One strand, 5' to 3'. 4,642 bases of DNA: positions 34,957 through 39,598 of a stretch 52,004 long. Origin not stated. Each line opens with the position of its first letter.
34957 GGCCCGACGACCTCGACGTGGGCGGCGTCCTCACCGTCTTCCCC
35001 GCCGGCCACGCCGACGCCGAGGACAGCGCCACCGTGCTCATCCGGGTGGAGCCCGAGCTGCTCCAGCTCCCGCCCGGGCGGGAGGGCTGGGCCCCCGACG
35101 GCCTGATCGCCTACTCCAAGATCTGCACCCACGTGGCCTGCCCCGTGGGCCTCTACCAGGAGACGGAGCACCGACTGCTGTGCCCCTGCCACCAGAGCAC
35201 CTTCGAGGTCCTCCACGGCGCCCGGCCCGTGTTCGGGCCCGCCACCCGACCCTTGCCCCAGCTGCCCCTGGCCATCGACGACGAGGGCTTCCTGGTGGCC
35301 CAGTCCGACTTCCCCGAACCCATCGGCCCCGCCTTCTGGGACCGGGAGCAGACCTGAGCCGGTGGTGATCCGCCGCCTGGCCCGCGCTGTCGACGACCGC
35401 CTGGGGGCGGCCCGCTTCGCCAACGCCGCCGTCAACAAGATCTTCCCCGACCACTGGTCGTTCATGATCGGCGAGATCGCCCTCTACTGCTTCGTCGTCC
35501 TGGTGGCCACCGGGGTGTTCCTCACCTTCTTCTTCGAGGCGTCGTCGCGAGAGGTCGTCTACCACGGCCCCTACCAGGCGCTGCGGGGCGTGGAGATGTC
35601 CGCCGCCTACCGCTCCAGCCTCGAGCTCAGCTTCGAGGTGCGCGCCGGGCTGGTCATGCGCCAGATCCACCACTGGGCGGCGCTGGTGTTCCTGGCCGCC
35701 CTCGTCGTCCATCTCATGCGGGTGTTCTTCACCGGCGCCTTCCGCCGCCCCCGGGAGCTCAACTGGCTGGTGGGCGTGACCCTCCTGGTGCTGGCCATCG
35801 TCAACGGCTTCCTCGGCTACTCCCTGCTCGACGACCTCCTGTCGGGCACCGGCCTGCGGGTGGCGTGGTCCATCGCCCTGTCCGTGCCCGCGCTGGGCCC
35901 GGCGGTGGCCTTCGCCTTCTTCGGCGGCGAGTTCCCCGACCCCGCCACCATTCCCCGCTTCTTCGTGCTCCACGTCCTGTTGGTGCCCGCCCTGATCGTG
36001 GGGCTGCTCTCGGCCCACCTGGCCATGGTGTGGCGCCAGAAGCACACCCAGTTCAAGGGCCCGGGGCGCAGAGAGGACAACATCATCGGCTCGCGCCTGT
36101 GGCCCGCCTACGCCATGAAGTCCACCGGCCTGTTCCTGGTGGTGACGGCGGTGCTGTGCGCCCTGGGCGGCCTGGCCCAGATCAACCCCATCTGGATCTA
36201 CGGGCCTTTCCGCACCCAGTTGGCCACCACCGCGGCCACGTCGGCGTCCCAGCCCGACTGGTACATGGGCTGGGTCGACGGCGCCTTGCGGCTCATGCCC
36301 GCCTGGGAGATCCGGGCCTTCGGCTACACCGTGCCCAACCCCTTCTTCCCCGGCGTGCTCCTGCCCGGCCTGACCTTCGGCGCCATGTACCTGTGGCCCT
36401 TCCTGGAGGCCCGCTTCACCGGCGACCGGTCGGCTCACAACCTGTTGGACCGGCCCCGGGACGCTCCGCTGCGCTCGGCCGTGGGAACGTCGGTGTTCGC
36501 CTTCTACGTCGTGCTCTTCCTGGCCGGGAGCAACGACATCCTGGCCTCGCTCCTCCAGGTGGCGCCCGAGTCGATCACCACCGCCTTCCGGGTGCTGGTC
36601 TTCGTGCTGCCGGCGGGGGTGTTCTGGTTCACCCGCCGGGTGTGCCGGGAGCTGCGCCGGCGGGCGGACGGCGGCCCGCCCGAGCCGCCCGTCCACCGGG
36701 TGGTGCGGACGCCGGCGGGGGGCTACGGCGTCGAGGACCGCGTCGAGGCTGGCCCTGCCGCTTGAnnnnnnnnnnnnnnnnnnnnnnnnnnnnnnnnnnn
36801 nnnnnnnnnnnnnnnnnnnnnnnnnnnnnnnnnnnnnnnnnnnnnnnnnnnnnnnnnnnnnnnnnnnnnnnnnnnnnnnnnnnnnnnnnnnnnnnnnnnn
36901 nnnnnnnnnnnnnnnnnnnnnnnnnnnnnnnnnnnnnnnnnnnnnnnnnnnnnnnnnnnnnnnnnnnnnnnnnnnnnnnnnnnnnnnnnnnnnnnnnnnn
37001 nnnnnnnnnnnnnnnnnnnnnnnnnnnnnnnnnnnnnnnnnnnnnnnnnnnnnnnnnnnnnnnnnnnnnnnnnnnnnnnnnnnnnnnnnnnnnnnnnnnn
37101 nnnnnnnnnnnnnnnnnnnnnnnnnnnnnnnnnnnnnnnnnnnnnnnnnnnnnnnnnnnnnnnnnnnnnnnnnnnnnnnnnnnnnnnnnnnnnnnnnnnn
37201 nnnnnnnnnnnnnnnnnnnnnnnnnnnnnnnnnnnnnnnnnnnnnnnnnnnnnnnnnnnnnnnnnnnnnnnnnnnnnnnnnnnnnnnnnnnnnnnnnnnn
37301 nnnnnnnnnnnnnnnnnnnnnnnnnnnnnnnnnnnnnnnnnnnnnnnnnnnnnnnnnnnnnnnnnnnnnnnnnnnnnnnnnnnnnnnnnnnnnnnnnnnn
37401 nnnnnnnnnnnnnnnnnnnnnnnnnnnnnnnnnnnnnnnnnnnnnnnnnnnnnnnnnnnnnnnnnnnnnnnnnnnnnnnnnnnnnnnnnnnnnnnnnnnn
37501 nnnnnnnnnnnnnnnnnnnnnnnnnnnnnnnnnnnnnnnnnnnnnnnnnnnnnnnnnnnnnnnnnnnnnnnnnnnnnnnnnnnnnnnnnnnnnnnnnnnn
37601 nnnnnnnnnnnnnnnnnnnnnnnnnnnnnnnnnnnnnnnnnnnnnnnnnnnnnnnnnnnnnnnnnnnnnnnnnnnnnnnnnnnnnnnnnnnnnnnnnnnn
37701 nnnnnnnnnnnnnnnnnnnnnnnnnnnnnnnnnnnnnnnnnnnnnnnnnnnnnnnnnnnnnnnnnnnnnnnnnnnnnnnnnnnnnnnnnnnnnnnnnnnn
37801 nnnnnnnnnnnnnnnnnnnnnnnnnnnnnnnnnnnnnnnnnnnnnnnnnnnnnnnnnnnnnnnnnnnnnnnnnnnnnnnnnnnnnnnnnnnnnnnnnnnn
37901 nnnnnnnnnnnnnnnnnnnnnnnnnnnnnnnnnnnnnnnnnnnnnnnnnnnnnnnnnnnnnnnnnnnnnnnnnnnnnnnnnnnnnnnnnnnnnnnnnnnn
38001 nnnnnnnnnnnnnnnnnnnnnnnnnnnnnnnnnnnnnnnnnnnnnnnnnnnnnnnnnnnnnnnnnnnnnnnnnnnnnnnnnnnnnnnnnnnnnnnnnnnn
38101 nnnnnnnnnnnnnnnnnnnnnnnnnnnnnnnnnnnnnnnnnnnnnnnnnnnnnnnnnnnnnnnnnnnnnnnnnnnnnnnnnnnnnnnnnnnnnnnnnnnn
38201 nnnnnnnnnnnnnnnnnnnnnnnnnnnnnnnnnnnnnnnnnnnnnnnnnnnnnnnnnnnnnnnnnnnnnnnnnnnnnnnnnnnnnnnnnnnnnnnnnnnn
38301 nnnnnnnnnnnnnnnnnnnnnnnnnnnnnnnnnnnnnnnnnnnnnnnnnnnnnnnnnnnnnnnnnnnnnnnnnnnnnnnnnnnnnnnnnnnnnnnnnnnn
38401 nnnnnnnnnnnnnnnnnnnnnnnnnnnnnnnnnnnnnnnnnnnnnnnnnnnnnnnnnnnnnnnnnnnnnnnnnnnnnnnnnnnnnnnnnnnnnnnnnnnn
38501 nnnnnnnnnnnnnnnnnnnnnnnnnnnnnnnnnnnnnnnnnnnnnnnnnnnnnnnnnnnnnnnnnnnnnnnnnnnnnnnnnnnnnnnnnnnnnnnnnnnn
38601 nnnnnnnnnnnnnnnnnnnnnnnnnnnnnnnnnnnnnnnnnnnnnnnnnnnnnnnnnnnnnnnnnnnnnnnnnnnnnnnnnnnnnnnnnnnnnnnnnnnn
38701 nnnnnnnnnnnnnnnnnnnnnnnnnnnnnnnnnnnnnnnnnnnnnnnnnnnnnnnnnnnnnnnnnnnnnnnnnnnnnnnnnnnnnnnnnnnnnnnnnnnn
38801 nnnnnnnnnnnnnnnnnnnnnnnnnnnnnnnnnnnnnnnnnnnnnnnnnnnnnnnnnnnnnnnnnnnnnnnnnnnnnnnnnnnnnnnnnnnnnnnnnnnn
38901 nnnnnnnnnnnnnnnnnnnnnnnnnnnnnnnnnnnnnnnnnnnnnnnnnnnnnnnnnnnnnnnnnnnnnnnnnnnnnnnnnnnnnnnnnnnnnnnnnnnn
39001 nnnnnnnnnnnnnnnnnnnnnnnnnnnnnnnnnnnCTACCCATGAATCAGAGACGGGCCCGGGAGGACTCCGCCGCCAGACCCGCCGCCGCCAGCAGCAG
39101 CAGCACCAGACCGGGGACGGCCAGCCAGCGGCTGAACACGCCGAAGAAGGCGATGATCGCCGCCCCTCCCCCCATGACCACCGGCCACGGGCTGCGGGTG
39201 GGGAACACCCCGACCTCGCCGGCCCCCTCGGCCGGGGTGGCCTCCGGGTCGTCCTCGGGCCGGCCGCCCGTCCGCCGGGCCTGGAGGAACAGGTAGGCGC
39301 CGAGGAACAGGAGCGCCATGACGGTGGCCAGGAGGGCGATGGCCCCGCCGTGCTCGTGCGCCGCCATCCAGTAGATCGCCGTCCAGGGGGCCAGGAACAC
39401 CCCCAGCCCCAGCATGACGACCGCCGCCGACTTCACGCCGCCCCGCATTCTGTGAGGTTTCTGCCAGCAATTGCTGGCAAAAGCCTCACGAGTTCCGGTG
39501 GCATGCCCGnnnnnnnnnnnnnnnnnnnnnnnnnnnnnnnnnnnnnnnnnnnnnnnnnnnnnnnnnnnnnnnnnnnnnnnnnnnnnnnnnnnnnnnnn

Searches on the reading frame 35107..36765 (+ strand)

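Call 29: search_protein_families(library=pfam, proteins=[window:35107-36765:+], max_evalue=0.001)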
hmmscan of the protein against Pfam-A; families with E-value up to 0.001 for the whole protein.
window:35107-36765:+ (552 aa): 2 families
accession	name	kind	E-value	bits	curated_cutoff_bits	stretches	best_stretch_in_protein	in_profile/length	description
PF13631.11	Cytochrom_B_N_2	-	4.6e-58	196.3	27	1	194-367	2-169/169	Cytochrome b(N-terminal)/b6/petB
PF00033.24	Cytochrome_B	-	8.1e-29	101.2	27.2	1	118-310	13-187/189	Cytochrome b/b6/petB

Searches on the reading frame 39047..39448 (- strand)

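Call 29: search_protein_families(library=pfam, proteins=[window:39047-39448:-], max_evalue=0.001)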
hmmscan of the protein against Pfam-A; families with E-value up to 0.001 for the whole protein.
window:39047-39448:- (133 aa): 1 family
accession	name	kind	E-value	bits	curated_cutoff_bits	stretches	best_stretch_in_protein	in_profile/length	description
PF12270.13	Cyt_c_ox_IV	-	1.6e-25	90.1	26.9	1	6-130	2-128/132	Cytochrome c oxidase subunit IV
